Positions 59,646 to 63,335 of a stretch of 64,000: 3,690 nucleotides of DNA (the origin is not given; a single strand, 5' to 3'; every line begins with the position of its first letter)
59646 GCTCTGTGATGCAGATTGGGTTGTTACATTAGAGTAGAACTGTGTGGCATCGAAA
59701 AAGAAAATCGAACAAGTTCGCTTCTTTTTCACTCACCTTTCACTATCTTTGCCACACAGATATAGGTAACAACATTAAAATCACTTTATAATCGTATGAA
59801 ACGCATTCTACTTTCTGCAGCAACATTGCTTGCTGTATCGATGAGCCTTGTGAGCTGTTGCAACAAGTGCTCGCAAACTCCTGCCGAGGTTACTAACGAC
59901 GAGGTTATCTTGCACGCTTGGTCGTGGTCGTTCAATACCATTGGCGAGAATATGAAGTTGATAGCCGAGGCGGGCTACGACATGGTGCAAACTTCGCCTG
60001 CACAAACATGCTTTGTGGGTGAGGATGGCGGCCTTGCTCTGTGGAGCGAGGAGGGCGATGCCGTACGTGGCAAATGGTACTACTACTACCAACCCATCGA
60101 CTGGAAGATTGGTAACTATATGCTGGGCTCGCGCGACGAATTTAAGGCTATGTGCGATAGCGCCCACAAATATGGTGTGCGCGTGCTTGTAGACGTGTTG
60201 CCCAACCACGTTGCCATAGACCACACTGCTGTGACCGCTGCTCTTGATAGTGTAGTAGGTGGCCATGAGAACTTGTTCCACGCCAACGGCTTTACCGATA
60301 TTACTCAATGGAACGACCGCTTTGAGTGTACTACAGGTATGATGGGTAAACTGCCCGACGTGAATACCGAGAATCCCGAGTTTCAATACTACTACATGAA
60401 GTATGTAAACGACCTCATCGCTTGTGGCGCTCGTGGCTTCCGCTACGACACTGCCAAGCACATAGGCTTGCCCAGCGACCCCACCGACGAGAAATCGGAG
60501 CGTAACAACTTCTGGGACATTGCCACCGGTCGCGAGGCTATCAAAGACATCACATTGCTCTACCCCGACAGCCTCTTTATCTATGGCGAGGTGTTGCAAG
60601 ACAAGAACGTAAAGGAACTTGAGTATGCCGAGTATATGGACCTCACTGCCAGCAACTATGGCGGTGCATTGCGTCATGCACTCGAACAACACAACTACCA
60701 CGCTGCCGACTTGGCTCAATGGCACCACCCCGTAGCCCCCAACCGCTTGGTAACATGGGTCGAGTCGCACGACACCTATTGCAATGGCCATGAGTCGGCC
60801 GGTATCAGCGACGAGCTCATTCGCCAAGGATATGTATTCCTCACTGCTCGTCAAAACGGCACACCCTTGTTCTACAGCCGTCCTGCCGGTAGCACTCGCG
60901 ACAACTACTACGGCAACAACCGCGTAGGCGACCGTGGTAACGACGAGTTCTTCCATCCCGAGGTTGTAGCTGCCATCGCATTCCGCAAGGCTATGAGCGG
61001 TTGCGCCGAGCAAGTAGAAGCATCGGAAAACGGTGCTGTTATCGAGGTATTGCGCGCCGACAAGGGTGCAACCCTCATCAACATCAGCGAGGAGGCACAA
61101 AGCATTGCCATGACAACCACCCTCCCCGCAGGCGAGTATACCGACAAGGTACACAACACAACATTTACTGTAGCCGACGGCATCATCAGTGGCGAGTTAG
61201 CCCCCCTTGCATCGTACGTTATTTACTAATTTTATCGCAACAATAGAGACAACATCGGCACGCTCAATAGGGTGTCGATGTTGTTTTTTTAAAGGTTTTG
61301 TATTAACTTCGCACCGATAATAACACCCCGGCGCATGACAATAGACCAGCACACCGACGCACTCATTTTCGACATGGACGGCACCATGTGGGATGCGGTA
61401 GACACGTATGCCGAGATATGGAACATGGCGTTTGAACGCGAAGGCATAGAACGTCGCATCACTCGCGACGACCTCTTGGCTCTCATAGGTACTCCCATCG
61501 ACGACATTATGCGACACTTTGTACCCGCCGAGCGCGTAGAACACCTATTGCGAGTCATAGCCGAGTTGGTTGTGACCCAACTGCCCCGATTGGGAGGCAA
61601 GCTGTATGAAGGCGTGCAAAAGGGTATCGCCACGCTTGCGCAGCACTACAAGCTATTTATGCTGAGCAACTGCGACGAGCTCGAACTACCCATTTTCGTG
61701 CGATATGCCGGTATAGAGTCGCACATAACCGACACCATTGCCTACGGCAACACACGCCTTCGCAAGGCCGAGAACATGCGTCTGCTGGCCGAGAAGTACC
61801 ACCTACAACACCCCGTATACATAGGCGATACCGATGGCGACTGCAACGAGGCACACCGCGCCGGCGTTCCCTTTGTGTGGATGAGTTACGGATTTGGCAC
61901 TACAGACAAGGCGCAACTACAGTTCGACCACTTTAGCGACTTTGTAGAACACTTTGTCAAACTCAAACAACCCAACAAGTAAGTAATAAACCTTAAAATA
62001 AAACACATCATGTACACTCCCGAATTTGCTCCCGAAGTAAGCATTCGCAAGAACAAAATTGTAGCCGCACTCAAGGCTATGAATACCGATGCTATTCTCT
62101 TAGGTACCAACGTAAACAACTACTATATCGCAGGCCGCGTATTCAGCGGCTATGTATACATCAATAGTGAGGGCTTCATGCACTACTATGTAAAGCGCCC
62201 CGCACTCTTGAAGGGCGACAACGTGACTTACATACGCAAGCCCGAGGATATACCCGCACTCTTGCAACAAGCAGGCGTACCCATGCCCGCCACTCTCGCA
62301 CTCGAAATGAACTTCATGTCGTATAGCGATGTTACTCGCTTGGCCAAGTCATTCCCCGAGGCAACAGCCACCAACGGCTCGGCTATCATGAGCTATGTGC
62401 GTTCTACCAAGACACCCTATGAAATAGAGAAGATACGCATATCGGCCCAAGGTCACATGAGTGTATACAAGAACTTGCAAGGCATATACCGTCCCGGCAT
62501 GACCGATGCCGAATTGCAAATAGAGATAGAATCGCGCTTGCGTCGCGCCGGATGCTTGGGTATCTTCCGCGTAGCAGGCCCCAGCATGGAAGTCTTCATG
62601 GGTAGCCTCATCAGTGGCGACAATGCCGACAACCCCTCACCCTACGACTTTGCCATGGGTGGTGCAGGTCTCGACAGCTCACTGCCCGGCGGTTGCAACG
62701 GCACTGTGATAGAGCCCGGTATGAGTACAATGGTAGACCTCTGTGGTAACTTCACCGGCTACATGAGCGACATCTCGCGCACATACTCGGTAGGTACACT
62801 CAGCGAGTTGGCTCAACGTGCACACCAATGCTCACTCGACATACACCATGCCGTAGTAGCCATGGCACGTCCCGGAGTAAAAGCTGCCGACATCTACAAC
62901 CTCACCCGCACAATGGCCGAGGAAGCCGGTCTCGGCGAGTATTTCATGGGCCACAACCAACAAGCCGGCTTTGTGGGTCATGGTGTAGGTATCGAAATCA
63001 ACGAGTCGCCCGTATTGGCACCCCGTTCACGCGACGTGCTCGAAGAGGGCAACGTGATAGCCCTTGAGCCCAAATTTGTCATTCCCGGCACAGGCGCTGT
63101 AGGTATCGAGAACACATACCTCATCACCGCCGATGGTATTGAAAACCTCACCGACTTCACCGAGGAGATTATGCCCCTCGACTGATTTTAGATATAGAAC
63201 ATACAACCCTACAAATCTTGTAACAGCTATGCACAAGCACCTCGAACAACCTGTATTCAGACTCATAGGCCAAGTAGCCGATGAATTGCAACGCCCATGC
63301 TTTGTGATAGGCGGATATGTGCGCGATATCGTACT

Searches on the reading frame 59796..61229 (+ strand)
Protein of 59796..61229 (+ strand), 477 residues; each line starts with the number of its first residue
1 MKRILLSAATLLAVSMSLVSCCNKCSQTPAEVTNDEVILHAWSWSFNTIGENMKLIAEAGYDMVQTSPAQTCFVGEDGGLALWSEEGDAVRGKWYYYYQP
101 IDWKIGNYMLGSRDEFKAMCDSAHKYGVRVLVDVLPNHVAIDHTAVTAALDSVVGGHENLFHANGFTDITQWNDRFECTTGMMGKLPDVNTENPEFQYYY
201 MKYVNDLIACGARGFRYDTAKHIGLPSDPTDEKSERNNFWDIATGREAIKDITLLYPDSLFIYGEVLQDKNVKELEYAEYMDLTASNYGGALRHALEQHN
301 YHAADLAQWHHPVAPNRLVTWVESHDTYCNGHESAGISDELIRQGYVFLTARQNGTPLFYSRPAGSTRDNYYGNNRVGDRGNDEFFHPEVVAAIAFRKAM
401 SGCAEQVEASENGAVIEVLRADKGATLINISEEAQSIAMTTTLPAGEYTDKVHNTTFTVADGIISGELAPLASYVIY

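Call 10: search_protein_families(library=ncbifam, proteins=[window:59796-61229:+])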
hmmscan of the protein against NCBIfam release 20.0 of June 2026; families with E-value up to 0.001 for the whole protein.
window:59796-61229:+ (477 aa): 20 families
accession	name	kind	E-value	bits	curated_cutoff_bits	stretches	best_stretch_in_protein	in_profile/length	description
NF041090.1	Cyc-maltodext_AglB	equivalog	3.4e-08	32.7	540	1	98-225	96-213/470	cyclomaltodextrinase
NF006970.0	PRK09441.1-3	equivalog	1.1e-07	30.9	516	1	5-360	5-352/466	alpha-amylase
NF007054.0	PRK09505.1-4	equivalog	5.7e-07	28.3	1385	1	95-141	272-318/676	alpha-amylase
NF007057.0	PRK09505.2-2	equivalog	6.9e-07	27.8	931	1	87-141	272-328/694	alpha-amylase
NF007052.0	PRK09505.1-2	equivalog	1e-06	27.3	749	1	95-141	272-318/677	alpha-amylase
NF007053.0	PRK09505.1-3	equivalog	1.9e-06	26.3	1269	1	95-141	274-320/687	alpha-amylase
NF007059.0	PRK09505.2-4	equivalog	1.1e-05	23.9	865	1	86-141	264-318/683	alpha-amylase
NF007055.0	PRK09505.1-6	equivalog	2.3e-05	22.8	1458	1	95-140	271-316/675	alpha-amylase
NF007060.0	PRK09505.2-5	equivalog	3.5e-05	22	790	1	85-140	269-323/690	alpha-amylase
NF041321.1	Alpha-amyl_MalA_Halo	equivalog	6.1e-05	21.6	875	1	110-152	326-368/666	alpha-amylase MalA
TIGR02401.1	trehalose_TreY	equivalog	8e-05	21.1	498.65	1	101-155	52-105/838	malto-oligosyltrehalose synthase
NF006969.0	PRK09441.1-2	equivalog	0.00011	21.3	382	0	111-143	77-109/483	alpha-amylase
TIGR02456.1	treS_nterm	equivalog_domain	0.00019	20.1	678.35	0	110-151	72-113/539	maltose alpha-D-glucosyltransferase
NF051899.1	BetGalacBglAAgro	equivalog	0.00024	19.6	900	0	107-144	69-106/537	beta-galactosidase BglA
NF003811.1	PRK05402.1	equivalog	0.0003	19.5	741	1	98-146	196-244/619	1,4-alpha-glucan branching protein GlgB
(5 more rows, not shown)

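Call 11: search_protein_families(library=pfam, proteins=[window:59796-61229:+])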
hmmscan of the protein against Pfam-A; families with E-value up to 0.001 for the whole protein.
window:59796-61229:+ (477 aa): 1 family
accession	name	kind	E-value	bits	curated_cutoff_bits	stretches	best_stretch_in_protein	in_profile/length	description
PF00128.31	Alpha-amylase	-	5.8e-13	49.3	22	1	109-301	62-275/446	Alpha amylase, catalytic domain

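Call 87: search_protein_families(library=padloc, proteins=[L045:5851-9996:+])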
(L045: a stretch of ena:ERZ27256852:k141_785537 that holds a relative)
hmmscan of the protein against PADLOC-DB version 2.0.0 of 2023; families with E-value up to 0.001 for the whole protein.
L045:5851-9996:+ (1381 aa): 5 families
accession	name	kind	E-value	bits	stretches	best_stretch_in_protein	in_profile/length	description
PDLC01256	Cas9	-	3.3e-71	239.1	1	3-904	2-660/711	"CAS-II-A,CAS-II-B,CAS-II-C; effector__SPE"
PDLC01460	Cas9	-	3.5e-71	238.6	3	582-904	354-644/901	"CAS-II-A,CAS-II-B,CAS-II-C; effector__SPE"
PDLC00973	Cas9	-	3e-69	232.5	1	3-903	2-765/830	CRISPR subtype II RNA-guided endonuclease Cas9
PDLC00975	Cas9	-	7.5e-40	135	1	1-903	3-756/1120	Cas9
PDLC01580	Cas9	-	4.5e-20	69.4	2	636-901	712-967/1329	"CAS-II-A,CAS-II-B,CAS-II-C; effector__SPE"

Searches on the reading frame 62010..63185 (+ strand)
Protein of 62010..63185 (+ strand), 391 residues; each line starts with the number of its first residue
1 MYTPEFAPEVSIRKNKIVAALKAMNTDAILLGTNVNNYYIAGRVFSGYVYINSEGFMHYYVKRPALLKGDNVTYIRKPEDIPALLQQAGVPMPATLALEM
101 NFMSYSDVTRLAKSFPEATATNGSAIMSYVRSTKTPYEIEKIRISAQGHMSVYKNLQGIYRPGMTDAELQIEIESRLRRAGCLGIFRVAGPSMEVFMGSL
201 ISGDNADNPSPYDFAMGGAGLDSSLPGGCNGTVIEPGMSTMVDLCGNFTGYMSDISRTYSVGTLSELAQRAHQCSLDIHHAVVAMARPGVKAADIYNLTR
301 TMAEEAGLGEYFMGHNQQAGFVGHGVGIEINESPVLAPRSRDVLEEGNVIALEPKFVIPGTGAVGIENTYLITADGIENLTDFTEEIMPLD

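Call 87: search_protein_families(library=padloc, proteins=[L045:5851-9996:+])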
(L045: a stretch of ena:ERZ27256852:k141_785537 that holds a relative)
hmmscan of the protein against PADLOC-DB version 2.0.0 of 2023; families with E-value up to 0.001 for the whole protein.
L045:5851-9996:+ (1381 aa): 5 families
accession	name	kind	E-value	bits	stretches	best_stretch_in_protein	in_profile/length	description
PDLC01256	Cas9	-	3.3e-71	239.1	1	3-904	2-660/711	"CAS-II-A,CAS-II-B,CAS-II-C; effector__SPE"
PDLC01460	Cas9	-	3.5e-71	238.6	3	582-904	354-644/901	"CAS-II-A,CAS-II-B,CAS-II-C; effector__SPE"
PDLC00973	Cas9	-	3e-69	232.5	1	3-903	2-765/830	CRISPR subtype II RNA-guided endonuclease Cas9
PDLC00975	Cas9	-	7.5e-40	135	1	1-903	3-756/1120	Cas9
PDLC01580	Cas9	-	4.5e-20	69.4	2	636-901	712-967/1329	"CAS-II-A,CAS-II-B,CAS-II-C; effector__SPE"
